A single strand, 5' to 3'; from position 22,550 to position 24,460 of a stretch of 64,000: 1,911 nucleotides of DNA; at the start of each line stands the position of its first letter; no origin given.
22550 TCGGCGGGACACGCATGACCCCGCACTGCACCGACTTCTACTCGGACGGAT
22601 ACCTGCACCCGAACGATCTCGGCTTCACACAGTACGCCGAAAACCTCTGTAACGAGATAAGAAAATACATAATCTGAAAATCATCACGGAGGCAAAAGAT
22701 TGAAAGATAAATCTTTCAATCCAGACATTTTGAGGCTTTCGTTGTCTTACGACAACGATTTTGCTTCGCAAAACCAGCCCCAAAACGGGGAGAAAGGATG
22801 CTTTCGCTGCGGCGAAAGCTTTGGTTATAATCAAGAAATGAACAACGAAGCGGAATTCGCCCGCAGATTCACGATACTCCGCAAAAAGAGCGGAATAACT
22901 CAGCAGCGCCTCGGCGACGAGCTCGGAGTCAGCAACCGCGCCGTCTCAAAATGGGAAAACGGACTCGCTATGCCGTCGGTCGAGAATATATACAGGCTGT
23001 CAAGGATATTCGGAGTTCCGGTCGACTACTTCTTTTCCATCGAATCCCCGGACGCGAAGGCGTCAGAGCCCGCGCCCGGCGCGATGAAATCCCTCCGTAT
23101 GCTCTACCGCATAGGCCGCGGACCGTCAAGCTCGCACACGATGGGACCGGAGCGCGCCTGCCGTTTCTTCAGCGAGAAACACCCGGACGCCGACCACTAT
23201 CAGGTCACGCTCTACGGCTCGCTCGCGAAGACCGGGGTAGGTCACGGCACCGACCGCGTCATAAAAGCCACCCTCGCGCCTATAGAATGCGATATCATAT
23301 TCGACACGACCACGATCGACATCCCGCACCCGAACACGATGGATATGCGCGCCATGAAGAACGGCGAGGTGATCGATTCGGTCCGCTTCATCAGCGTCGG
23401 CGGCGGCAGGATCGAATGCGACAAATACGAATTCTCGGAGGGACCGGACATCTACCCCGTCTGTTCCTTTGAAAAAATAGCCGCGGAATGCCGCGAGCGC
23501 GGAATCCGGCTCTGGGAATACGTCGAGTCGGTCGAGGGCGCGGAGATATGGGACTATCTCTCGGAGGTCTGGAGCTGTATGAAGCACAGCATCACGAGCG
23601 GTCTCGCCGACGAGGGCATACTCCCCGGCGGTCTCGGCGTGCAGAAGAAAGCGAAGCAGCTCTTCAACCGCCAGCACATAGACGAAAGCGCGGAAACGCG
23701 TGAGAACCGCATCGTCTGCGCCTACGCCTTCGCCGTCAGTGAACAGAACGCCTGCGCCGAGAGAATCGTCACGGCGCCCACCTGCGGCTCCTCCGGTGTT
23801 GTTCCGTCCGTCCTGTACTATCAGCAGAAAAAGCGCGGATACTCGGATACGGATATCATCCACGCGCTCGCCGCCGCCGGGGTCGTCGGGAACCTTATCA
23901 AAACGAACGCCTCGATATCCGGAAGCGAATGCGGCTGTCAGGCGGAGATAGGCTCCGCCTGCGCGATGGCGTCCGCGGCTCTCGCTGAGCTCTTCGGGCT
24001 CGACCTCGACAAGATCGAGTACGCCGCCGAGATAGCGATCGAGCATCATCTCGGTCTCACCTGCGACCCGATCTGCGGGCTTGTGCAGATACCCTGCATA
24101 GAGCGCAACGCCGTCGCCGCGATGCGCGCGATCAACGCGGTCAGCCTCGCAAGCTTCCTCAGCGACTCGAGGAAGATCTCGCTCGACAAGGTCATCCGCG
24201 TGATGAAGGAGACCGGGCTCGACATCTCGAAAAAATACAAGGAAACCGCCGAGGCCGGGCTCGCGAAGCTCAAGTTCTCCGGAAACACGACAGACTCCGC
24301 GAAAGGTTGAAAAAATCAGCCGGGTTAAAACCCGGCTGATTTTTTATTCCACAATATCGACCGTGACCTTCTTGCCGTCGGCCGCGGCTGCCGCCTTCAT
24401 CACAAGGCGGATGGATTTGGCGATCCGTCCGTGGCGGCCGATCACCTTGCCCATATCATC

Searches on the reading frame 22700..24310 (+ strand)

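Call 76: search_protein_families(library=pfam, proteins=[window:22700-24310:+], max_evalue=0.00001)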
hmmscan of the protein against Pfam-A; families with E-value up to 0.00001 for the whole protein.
window:22700-24310:+ (536 aa): 5 families
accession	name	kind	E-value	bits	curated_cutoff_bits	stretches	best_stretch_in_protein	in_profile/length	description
PF03313.21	SDH_alpha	-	7.8e-76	255.6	26.4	1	280-522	23-260/260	Serine dehydratase alpha chain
PF03315.21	SDH_beta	-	1.4e-21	77.9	26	1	134-191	4-67/155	Serine dehydratase beta chain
PF01381.28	HTH_3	-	1.4e-17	63.9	23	1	60-111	4-55/55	Helix-turn-helix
PF13560.12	HTH_31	-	2.3e-09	37.9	27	1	52-109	1-59/64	Helix-turn-helix domain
PF12844.13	HTH_19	-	9.4e-08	32.3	30.2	1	56-112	3-59/64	Helix-turn-helix domain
